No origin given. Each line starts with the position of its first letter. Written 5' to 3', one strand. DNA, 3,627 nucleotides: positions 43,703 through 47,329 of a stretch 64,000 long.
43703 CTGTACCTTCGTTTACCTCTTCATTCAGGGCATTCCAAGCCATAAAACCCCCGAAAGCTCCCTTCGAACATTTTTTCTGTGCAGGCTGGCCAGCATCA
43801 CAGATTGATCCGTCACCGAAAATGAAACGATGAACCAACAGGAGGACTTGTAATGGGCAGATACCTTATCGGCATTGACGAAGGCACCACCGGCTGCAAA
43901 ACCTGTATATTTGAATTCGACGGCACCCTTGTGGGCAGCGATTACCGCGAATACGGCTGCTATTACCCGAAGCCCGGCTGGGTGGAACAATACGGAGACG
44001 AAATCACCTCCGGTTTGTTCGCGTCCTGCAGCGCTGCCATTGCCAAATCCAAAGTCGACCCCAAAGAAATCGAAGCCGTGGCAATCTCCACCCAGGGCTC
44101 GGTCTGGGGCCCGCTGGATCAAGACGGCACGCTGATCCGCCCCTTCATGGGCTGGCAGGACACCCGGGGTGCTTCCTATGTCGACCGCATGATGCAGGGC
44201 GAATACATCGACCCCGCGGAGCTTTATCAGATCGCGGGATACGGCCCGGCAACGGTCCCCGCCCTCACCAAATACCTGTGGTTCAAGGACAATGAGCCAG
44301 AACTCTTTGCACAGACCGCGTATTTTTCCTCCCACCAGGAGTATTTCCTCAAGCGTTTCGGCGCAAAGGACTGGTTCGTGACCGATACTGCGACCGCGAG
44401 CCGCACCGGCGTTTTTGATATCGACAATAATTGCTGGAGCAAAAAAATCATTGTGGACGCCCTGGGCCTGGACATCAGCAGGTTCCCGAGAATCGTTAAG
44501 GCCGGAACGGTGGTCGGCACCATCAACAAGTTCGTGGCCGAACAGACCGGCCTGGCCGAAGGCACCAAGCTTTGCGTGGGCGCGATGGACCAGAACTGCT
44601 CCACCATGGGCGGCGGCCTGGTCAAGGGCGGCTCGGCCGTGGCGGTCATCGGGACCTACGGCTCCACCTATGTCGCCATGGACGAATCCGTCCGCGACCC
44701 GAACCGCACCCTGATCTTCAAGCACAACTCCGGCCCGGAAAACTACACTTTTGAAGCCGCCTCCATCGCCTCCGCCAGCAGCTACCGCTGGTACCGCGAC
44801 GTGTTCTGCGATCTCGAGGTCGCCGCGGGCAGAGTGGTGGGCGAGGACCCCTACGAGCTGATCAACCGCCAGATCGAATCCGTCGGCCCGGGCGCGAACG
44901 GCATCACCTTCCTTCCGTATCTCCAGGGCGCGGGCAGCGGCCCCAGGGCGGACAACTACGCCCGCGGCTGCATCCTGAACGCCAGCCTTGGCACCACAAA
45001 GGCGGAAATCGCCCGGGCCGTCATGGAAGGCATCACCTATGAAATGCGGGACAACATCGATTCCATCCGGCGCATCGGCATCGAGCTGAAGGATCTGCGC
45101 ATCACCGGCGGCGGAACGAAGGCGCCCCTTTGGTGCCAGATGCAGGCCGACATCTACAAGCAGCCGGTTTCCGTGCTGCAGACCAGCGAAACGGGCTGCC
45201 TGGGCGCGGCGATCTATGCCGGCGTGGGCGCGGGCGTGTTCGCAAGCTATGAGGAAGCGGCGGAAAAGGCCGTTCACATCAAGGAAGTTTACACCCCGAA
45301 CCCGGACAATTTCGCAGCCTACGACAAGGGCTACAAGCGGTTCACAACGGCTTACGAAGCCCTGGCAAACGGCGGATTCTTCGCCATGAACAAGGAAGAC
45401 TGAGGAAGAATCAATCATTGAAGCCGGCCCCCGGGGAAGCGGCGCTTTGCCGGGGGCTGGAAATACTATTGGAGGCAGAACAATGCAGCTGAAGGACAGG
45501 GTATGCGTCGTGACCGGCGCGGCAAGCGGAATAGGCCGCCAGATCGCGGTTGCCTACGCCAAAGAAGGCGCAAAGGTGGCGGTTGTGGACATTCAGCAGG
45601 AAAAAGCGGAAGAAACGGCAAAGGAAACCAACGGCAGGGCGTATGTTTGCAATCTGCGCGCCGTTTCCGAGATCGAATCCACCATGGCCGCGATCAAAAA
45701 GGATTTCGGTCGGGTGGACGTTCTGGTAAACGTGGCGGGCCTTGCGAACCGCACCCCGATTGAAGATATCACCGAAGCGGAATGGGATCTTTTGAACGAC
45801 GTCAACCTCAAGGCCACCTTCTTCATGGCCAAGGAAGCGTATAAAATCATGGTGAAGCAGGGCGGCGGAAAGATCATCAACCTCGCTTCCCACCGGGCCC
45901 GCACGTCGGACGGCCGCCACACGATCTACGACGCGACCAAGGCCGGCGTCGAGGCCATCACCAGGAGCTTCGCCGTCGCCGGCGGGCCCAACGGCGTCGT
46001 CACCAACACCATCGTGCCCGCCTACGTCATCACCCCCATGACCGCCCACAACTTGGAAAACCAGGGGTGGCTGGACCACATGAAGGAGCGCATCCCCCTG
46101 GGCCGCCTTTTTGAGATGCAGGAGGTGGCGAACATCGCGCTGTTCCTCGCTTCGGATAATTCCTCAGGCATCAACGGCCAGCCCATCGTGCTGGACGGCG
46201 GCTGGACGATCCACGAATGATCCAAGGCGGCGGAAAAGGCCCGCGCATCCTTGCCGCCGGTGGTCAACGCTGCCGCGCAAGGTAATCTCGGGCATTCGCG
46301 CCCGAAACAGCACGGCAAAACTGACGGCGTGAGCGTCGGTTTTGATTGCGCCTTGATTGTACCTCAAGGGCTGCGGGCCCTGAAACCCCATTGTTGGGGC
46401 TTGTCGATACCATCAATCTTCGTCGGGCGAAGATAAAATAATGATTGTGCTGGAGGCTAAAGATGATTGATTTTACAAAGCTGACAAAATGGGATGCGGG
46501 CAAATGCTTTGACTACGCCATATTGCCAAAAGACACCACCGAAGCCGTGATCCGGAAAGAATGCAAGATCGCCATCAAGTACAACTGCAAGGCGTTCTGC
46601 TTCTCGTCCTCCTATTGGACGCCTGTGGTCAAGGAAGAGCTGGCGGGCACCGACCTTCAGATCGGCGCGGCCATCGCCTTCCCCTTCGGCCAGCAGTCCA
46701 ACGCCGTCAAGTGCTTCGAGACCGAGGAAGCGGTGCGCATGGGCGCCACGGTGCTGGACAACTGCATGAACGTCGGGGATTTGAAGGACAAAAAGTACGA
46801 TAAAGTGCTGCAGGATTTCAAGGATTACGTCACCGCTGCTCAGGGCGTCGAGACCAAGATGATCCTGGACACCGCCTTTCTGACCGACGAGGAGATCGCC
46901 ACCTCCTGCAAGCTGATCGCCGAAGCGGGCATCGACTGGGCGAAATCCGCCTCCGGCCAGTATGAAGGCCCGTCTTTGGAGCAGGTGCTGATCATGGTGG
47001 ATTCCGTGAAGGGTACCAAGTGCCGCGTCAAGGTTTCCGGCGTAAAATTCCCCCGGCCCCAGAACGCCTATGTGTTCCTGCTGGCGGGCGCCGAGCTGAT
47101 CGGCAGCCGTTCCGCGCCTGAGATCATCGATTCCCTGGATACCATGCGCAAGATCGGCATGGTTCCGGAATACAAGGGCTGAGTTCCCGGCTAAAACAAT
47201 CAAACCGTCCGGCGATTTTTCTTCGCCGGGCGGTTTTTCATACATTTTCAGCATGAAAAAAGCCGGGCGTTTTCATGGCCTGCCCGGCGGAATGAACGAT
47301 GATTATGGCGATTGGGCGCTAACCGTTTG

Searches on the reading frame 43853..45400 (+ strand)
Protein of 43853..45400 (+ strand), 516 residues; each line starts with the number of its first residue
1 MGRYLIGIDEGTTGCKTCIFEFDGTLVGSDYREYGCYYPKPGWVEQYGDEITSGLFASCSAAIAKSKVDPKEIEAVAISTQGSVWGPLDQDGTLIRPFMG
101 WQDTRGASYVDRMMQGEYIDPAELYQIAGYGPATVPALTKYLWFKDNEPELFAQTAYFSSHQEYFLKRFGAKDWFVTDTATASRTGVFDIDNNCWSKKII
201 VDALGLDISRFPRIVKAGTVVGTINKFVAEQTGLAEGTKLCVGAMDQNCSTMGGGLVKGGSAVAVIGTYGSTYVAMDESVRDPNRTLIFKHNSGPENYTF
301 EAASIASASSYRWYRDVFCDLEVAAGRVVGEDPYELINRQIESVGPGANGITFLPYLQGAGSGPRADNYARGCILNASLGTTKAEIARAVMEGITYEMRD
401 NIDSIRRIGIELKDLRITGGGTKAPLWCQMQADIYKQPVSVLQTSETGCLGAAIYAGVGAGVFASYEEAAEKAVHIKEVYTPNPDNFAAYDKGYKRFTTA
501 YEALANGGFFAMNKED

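Call 31: search_protein_families(library=pfam, proteins=[window:43853-45400:+], max_evalue=0.001)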
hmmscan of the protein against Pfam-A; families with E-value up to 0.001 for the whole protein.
window:43853-45400:+ (516 aa): 2 families
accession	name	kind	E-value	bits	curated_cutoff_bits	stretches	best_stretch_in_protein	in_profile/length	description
PF00370.27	FGGY_N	-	6.9e-46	157.3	28.8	1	4-253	1-245/245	FGGY family of carbohydrate kinases, N-terminal domain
PF02782.22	FGGY_C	-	7e-27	94.9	27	1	290-459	26-197/198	FGGY family of carbohydrate kinases, C-terminal domain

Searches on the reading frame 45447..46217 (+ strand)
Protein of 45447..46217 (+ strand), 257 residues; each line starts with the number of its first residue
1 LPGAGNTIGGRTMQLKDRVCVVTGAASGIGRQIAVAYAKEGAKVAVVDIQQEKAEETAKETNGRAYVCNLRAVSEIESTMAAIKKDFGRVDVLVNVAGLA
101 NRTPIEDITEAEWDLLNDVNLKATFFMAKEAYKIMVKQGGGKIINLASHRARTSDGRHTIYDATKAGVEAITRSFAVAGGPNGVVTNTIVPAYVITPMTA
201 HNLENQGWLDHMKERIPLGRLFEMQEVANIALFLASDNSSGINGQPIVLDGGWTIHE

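Call 31: search_protein_families(library=pfam, proteins=[window:45447-46217:+], max_evalue=0.001)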
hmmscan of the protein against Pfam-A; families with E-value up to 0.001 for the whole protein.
window:45447-46217:+ (257 aa): 5 families
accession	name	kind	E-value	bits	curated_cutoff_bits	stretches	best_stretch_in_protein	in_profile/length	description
PF13561.12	adh_short_C2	-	8.9e-64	215.7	27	1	24-254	1-236/236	Enoyl-(Acyl carrier protein) reductase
PF00106.31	adh_short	-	2.3e-47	161.5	26.6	1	19-205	2-193/195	short chain dehydrogenase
PF08659.16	KR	-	6.5e-07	29.9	22.6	1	21-117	4-109/180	KR domain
PF01370.27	Epimerase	-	9.2e-05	22.4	20.9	1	21-186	2-167/240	NAD dependent epimerase/dehydratase family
PF04127.22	DFP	-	0.0004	20.7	22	1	10-104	11-97/186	DNA/pantothenate metabolism flavoprotein C-terminal domain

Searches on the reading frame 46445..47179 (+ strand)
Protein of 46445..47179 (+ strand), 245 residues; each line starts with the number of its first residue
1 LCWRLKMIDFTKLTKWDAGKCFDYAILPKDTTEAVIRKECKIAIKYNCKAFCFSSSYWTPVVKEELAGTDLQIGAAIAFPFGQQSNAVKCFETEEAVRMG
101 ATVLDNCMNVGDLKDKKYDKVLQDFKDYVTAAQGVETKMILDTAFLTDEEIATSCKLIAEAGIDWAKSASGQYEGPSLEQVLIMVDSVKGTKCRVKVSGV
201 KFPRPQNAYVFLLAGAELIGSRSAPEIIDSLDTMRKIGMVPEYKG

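Call 31: search_protein_families(library=pfam, proteins=[window:46445-47179:+], max_evalue=0.001)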
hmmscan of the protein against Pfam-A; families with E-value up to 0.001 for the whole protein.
window:46445-47179:+ (245 aa): 1 family
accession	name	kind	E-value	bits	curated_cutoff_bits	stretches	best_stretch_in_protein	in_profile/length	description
PF01791.15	DeoC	-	3.2e-07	30.6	23.8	1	35-199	22-197/229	DeoC/LacD family aldolase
